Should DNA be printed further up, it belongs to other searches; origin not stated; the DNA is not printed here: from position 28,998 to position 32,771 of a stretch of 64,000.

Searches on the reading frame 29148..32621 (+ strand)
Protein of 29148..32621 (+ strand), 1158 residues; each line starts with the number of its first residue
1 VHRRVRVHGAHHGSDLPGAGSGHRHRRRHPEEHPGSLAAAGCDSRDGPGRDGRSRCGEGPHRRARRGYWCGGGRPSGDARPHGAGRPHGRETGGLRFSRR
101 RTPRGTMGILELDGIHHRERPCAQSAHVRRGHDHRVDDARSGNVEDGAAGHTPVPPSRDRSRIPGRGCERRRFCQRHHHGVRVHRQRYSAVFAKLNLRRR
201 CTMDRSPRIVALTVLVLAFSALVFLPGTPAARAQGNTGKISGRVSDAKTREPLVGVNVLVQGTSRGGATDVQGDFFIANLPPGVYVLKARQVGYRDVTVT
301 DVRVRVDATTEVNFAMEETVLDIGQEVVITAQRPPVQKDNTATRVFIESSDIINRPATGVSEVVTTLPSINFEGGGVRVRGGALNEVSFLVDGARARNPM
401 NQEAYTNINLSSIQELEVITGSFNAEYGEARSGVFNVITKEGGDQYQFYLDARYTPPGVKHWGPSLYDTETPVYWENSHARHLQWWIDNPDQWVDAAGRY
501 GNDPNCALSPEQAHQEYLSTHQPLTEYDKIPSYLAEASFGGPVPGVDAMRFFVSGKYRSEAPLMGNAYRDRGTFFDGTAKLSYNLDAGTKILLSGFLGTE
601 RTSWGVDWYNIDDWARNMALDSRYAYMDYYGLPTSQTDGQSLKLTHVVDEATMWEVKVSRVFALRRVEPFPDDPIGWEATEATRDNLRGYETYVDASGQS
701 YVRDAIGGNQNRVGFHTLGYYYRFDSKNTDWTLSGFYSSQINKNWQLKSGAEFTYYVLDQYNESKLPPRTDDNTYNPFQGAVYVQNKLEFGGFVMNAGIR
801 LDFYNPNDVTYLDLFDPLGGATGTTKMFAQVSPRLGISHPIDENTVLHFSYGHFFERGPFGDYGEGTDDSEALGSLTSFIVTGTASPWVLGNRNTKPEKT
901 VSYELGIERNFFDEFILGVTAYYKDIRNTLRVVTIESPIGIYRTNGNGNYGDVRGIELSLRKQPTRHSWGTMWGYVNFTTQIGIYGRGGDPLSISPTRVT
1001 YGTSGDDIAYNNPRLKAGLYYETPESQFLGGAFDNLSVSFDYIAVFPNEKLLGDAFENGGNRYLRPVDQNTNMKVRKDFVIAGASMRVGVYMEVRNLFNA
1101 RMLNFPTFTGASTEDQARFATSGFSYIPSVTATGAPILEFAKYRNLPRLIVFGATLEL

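Call 56: search_protein_families(library=pfam, proteins=[window:29148-32621:+], max_evalue=0.001)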
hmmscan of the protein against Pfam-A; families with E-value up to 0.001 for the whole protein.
window:29148-32621:+ (1158 aa): 4 families
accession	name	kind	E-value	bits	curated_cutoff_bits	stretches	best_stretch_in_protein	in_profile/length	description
PF13620.12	CarboxypepD_reg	-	3.5e-18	66.2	32.3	1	240-317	2-82/82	Carboxypeptidase regulatory-like domain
PF13715.12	CarbopepD_reg_2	-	3.2e-17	62.8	32.2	1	240-328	1-88/88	CarboxypepD_reg-like domain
PF07715.20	Plug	-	2.7e-10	41.2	23.9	1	338-431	3-103/107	TonB-dependent Receptor Plug Domain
PF14905.12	OMP_b-brl_3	-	7.6e-10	38.8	27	1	704-979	30-293/408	Outer membrane protein beta-barrel family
